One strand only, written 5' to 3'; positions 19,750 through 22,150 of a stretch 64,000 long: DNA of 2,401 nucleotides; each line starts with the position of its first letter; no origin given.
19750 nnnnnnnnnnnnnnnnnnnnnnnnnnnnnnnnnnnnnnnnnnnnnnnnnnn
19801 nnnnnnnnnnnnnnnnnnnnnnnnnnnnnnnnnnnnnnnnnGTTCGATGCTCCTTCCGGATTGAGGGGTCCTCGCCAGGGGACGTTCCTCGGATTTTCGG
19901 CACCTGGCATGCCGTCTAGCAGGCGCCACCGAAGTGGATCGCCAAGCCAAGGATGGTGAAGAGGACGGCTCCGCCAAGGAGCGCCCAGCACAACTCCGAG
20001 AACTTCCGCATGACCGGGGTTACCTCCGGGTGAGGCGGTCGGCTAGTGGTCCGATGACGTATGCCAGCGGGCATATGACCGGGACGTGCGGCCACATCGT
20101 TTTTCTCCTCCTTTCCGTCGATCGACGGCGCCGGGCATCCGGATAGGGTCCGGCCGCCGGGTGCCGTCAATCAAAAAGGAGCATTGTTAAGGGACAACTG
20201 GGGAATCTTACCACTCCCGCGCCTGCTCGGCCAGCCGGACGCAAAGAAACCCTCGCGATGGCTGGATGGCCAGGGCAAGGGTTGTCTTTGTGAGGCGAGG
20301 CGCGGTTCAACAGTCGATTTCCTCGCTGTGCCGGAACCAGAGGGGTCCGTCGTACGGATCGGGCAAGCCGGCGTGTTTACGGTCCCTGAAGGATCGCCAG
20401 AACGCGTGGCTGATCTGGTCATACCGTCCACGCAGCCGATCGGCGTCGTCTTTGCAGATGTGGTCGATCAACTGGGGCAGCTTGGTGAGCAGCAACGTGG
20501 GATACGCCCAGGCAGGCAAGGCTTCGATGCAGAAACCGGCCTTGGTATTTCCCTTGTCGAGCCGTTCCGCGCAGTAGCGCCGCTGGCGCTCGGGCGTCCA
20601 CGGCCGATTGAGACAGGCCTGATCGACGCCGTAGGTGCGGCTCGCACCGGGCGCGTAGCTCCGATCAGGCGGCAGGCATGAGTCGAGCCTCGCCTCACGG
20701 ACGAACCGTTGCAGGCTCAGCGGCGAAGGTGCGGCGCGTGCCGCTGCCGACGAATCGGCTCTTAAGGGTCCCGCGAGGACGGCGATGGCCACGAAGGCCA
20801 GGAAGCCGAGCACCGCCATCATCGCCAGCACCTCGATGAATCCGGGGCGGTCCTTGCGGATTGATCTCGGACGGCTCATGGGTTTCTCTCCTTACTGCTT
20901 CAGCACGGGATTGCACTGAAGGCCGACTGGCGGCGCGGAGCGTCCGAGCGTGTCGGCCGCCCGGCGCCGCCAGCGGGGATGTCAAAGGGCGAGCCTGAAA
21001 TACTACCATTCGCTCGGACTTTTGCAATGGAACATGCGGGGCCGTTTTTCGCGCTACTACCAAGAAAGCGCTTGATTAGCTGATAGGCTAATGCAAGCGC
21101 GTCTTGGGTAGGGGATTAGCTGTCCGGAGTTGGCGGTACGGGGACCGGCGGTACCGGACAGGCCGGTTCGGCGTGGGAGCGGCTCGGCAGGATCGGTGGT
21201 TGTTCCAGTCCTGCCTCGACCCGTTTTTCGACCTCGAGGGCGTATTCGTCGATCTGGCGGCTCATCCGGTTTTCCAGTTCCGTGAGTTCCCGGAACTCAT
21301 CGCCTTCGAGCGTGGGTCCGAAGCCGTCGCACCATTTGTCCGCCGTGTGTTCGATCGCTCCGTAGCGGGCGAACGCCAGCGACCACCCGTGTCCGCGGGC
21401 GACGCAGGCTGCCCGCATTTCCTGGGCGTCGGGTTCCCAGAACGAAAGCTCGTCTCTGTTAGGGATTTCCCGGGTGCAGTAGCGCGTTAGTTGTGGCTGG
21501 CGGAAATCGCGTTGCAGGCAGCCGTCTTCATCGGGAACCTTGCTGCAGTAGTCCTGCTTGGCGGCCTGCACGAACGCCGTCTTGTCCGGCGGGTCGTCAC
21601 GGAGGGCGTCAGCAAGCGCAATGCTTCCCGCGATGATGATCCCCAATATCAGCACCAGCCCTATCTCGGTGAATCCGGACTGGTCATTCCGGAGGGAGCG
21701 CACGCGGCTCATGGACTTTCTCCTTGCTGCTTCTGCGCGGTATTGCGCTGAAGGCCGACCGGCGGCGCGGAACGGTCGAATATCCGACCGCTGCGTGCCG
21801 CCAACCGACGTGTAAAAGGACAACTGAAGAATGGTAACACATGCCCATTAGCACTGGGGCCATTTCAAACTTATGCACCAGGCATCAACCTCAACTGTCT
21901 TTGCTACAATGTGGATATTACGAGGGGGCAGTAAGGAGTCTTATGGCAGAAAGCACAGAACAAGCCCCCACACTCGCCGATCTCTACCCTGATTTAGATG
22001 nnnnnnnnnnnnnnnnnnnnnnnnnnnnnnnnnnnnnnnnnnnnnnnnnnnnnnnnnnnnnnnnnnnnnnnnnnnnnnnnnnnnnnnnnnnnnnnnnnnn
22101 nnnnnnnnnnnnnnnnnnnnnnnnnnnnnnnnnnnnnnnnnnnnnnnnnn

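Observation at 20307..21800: Tandem divergent pilin-like paralogs sharing a conserved ~61-nt 5'UTR RNA element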

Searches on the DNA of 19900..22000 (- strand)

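Call 29: search_rna_families(source=window, start=19900, end=22000, threshold=evalue, max_evalue=10)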
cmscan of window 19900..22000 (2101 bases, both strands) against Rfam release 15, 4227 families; matches with E-value up to 10: 9.
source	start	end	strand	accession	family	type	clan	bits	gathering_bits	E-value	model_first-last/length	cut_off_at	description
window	20910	20986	+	RF01010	mir-632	Gene; miRNA;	-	21.1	67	2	1-84/84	no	mir-632 microRNA precursor family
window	20105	20182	-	RF04126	mir-9198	Gene; miRNA;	-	19.8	92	2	1-79/79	no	mir-9198 microRNA precursor family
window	19928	19979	+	RF01273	sR34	Gene; snRNA; snoRNA; CD-box;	-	19.5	40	1.3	1-54/54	no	Small nucleolar RNA sR34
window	20095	20157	-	RF03036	osmY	Gene; sRNA;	-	18.6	46.9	0.32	1-72/72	no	osmY RNA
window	19900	19987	+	RF02801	PyrR201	Gene; snRNA; snoRNA; HACA-box;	-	18.5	49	6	1-68/68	no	Pyrobaculum sRNA 201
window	21755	21808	-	RF04104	MIR918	Gene; miRNA;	-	17.4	268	4.1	1-265/265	no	MIR918 microRNA precursor family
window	20110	20159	-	RF03006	M23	Gene; sRNA;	-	17.3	41.2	5.1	1-53/53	no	M23 RNA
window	20775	20829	-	RF01059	mir-598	Gene; miRNA;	-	16.3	69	6.9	1-80/80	no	mir-598 microRNA precursor family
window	21260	21307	-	RF01121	sR38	Gene; snRNA; snoRNA; CD-box;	-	13.7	50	4.1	1-59/59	no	Small nucleolar RNA sR38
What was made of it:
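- On Any curated RNA family (Rfam 15: riboswitches, thermometers, leaders): At E<=10 there are only miRNA, snoRNA and small-RNA matches at 14-21 bits, far below their thresholds (call 29).
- Closest known: RNA thermometers. Different: No Rfam family reaches its threshold in the locus (call 29).
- Nothing in Rfam, which includes RNA thermometer families, reaches its threshold; only junk miRNA, snoRNA and small-RNA hits appear, all far below gathering score (E 0.3-7) (call 29).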

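Call 47: build_rna_model(alignment_id=A5, structure=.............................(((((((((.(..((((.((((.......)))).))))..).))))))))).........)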
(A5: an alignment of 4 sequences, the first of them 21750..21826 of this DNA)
Model R1 built from alignment A5 (4 sequences, 89 columns); structure: as given.
model positions 83; base pairs 18; branch points 0; effective number of sequences 2.3; information 0.684 bits per position. Calibrated on 0.2 Mb of random sequence (short: E-values are rough).
structure used (alignment columns):
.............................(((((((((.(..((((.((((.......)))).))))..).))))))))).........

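Call 48: search_with_rna_model(model_id=R1, sources=[window, L007, L008, L009], filters=off, max_evalue=10)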
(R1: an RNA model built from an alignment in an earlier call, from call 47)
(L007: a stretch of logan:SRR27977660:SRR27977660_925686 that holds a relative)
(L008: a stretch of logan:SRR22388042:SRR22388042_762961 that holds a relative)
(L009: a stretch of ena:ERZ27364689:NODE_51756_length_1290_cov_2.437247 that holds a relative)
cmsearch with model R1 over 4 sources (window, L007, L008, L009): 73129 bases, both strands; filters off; matches with E-value up to 10: 28.
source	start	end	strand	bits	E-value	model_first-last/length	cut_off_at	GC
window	21751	21826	-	82.7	1.6e-18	1-83/83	no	0.64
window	20114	20200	-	78.5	1.7e-17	1-83/83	no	0.62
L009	516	596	+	77.1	3.7e-17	1-83/83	no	0.58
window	20919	20995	-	76.6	4.9e-17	1-83/83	no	0.78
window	20908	20981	+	30.3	1.7e-05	1-83/83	no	0.77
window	21738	21812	+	29.8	2.4e-05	1-83/83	no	0.69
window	20094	20178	+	24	0.00067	1-83/83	no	0.61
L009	541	589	-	23.7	0.00077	28-78/83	no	0.65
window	47187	47224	+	11.9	0.7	34-70/83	no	0.84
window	2550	2577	-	11.1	1.1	28-79/83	no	0.89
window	63291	63343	-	11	1.2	1-83/83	no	0.57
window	9791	9822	-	11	1.2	33-71/83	no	0.78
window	14672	14722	+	10.9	1.2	1-83/83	no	0.69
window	57928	58010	+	10.3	1.8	1-83/83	no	0.67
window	44065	44111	-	9.7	2.4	1-83/83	no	0.43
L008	462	498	+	7.7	7.7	1-83/83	no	0.43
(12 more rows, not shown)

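Call 73: build_rna_model(alignment_id=A7, structure=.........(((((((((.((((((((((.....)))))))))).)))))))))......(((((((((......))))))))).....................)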
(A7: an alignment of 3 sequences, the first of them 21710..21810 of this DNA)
Model R2 built from alignment A7 (3 sequences, 105 columns); structure: as given.
model positions 101; base pairs 28; branch points 1; effective number of sequences 1.1; information 0.589 bits per position. Calibrated on 0.2 Mb of random sequence (short: E-values are rough).
structure used (alignment columns):
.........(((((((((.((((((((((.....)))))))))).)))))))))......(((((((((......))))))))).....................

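Call 74: search_with_rna_model(model_id=R2, sources=[window, L007, L008, L009, L010, L011, L012, L013, L014, L015, L016, L017, L018, L019, L020, L021, L022, L023, L024, L025, L026, L027, L028, L029, L030, L031, L032, L033, L034, L035, L036, L037, L038, L039, L040, L041, L042, L043, L044, L045, L046, L047, L048, L049, L050, L051, L052, L053, L054, L055, L056, L057], max_evalue=1)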
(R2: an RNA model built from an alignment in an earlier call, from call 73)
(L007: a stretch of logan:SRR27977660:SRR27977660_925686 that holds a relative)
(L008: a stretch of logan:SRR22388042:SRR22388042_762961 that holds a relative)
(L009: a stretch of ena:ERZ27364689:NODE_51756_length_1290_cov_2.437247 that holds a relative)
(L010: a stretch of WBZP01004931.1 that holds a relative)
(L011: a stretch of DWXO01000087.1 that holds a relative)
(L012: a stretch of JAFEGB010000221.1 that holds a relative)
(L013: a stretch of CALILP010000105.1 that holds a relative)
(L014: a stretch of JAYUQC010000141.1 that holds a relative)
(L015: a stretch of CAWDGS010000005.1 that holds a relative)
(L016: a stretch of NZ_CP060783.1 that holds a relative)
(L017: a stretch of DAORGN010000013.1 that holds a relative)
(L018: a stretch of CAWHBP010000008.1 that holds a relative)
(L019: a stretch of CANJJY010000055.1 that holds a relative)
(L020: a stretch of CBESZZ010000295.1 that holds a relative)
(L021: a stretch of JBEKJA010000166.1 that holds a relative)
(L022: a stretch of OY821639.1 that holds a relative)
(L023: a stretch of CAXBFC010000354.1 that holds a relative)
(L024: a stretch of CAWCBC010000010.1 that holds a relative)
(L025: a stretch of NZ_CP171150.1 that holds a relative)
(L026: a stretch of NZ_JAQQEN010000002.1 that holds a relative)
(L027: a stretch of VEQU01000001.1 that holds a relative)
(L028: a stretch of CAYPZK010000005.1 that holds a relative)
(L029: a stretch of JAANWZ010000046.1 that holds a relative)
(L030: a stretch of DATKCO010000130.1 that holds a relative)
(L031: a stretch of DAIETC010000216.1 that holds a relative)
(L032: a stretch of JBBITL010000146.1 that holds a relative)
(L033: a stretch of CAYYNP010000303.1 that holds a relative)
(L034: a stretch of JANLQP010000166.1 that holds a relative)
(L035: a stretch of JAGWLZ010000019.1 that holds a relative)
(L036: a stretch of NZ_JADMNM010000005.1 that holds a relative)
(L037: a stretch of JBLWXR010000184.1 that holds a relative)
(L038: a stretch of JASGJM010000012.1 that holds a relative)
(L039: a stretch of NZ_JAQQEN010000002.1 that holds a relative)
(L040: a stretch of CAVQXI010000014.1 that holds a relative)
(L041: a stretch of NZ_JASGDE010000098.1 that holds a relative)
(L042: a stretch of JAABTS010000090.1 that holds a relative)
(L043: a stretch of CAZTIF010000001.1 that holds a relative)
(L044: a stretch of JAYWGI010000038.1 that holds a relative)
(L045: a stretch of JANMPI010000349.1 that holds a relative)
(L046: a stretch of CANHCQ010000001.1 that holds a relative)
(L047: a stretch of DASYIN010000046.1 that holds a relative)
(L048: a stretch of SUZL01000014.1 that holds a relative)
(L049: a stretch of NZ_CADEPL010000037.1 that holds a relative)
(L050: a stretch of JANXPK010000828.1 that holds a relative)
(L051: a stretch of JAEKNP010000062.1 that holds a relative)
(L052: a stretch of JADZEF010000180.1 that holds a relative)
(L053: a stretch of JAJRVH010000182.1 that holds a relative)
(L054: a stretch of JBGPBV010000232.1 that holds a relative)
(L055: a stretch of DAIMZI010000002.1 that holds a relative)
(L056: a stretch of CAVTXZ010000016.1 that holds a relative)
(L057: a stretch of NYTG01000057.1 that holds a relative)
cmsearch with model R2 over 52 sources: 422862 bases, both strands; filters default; matches with E-value up to 1: 27.
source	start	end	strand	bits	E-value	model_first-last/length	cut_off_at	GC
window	21710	21810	-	108.3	1.1e-28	1-101/101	no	0.65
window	20877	20979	-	104.5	1.4e-27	1-101/101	no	0.7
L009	538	636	+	94.6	1.1e-24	1-101/101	no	0.68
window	20095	20176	-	36.8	6.3e-08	1-101/101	no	0.62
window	21753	21829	+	36.1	1e-07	1-101/101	no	0.65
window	20921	21010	+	28.2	2e-05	1-101/101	no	0.71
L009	508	594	-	25.2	0.00015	1-101/101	no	0.53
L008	1701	1812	+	23.3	0.00054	1-101/101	no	0.65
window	20116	20191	+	20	0.0047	1-101/101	no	0.63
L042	3358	3447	-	18.6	0.013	1-101/101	no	0.61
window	35066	35160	+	17.7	0.022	1-101/101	no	0.74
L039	3801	3875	-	17.4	0.028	1-101/101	no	0.67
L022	3954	4059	+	16.9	0.039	1-101/101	no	0.6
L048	2238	2304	-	16.8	0.041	1-101/101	no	0.63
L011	1875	1934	+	16.5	0.051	1-101/101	no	0.53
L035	6993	7089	-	16.4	0.055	1-101/101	no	0.66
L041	1872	1948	-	14.5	0.19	1-101/101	no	0.66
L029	1199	1316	+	14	0.26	1-101/101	no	0.71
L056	6662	6767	-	13.2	0.47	1-101/101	no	0.63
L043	4681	4758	+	13.1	0.48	1-101/101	no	0.72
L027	5765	5852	+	13.1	0.5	1-101/101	no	0.74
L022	2625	2714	-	12.8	0.58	1-101/101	no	0.71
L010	9717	9792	-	12.7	0.64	10-49/101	no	0.76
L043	6710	6821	-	12.4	0.77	1-101/101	no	0.69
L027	936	1053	+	12.1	0.96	1-101/101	no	0.72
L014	1219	1312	+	12.1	0.96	1-101/101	no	0.76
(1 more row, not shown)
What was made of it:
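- It finds nothing else in 420 kb (call 74).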

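Call 75: search_with_rna_model(model_id=R2, sources=[L007, L008], filters=off, max_evalue=10, show_alignments=3)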
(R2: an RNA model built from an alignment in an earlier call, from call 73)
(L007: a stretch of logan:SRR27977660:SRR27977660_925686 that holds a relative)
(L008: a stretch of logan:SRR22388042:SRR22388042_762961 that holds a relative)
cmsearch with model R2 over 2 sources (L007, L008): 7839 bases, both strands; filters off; matches with E-value up to 10: 22.
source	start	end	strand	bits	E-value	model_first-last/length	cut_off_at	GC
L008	1701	1812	+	23.3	9.9e-06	1-101/101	no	0.65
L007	2574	2649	+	11.4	0.029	1-101/101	no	0.63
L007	356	425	-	8.9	0.15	1-101/101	no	0.7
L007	2351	2451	-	8.2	0.23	1-101/101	no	0.62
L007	2052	2155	+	6.5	0.73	1-101/101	no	0.62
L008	1769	1792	-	6.5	0.75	58-81/101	no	0.88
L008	4168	4248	-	5.3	1.7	1-101/101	no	0.69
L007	912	982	-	4.8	2.3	1-101/101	no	0.56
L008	2638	2724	+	4.6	2.6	1-101/101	no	0.71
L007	1107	1199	+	4.6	2.7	1-101/101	no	0.66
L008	1910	1987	+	4.4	3.1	1-101/101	no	0.73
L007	2794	2869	+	4.2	3.4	1-101/101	no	0.72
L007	1023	1101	+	4.2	3.5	1-101/101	no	0.71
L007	2609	2626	-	3.9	4.4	61-78/101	no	0.89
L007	2396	2443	+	3.8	4.4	9-50/101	no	0.73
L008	2461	2533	+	3.8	4.7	1-101/101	no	0.63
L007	849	876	+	3.4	6.1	54-81/101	no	0.71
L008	253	287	+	3.3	6.2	1-101/101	no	0.4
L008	2475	2502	-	3.1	7.4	54-81/101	no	0.64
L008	2020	2088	-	3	8.1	1-101/101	no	0.75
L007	5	30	+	2.7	9.4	1-101/101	no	0.62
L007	1539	1611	+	2.7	9.6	1-101/101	no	0.64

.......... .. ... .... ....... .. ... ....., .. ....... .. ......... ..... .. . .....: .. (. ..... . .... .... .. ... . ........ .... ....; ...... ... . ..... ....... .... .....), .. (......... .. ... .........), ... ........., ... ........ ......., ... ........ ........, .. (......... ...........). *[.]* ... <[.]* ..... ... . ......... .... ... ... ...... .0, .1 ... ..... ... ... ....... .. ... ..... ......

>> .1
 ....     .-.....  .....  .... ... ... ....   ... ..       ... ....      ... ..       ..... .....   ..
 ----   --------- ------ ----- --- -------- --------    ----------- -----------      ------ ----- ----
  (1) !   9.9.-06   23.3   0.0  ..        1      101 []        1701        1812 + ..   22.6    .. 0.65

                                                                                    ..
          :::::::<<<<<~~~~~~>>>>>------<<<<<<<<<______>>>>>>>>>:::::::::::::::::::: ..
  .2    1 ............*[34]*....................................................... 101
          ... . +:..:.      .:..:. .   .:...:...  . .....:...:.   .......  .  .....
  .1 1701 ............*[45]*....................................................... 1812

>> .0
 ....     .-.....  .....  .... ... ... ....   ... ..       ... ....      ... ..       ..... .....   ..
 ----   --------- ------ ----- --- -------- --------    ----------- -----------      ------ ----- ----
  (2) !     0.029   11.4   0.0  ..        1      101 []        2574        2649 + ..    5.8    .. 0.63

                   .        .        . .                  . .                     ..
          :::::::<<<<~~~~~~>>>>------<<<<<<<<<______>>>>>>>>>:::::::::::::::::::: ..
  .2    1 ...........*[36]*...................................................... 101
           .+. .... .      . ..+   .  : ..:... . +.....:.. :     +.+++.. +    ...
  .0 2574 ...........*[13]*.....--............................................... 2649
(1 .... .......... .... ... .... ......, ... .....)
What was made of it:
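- P1 is absent from the two more distant relatives, L007 and L008 (call 75).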

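Call 96: search_with_rna_model(model_id=R2, sources=[L058, L059, L060], filters=off, max_evalue=1)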
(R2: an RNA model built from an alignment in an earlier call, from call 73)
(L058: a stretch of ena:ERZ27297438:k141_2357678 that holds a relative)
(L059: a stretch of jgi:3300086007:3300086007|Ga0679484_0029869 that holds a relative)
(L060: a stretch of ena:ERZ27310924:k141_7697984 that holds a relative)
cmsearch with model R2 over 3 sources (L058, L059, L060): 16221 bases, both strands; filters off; matches with E-value up to 1: 7.
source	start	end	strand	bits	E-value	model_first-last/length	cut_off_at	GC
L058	3530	3615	+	10.3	0.12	1-101/101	no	0.7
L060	2179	2247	+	8.5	0.4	1-101/101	no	0.55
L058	3510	3585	-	8.4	0.43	1-101/101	no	0.68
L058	18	83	+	8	0.57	1-101/101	no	0.61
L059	1982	2063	+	7.8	0.67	1-101/101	no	0.57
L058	4076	4149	+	7.3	0.9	1-101/101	no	0.68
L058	1624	1648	+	7.2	0.96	18-41/101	no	0.68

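Call 97: search_with_rna_model(model_id=R1, sources=[L058, L059, L060], filters=off, max_evalue=1)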
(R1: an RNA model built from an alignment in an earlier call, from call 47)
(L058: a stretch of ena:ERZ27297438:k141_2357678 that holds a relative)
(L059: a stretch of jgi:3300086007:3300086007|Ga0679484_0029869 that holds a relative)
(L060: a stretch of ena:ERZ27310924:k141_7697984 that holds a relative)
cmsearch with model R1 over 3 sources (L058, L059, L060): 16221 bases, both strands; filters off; matches with E-value up to 1: 2.
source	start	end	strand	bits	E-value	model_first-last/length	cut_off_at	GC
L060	2244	2315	-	13.5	0.062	1-83/83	no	0.6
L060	1170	1216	+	10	0.46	28-79/83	no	0.79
